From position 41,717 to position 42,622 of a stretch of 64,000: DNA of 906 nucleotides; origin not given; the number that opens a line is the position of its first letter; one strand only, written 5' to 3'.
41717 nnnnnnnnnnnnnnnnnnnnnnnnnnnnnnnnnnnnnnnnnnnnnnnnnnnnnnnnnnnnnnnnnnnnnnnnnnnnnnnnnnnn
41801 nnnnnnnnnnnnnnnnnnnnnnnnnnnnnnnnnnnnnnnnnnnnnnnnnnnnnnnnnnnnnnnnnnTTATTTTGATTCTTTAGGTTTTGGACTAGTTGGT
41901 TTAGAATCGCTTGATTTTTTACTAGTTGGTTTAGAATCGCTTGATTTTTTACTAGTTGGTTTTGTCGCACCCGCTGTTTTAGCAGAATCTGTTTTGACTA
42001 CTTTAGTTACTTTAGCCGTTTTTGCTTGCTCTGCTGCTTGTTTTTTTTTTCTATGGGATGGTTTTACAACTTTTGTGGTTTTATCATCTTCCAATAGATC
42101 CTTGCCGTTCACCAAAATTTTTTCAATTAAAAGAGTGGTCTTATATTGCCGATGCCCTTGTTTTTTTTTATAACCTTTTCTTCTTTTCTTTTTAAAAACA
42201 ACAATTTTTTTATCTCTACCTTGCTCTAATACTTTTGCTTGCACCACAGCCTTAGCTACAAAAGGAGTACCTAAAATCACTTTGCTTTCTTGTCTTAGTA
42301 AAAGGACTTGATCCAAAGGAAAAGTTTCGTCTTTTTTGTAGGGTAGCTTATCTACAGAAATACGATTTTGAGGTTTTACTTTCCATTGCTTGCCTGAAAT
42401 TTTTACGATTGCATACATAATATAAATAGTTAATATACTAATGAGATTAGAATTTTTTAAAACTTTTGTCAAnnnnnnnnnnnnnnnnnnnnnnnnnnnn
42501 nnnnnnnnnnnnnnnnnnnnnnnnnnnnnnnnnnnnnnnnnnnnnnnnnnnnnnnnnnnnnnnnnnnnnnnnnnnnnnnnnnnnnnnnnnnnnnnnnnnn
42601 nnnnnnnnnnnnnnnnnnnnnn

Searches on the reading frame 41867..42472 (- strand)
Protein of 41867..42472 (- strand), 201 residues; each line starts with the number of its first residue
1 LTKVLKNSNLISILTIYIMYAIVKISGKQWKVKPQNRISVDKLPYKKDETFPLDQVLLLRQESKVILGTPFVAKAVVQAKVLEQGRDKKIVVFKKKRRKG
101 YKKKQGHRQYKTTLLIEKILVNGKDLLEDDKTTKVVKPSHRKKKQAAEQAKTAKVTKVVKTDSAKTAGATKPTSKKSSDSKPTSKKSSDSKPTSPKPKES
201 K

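Call 51: search_protein_families(library=ncbifam, proteins=[window:41867-42472:-], max_evalue=0.01)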
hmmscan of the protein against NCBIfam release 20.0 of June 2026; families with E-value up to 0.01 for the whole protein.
window:41867-42472:- (201 aa): 3 families
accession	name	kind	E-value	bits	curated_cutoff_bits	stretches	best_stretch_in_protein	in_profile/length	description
TIGR00061.1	L21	equivalog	2e-29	102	43.7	1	20-119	1-100/101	50S ribosomal protein L21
NF008916.0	PRK12278.1-4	equivalog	4.7e-26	92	193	1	19-174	1-156/223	50S ribosomal protein L21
NF008915.0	PRK12278.1-1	equivalog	5.6e-22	78.7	281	1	19-170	1-153/216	50S ribosomal protein L21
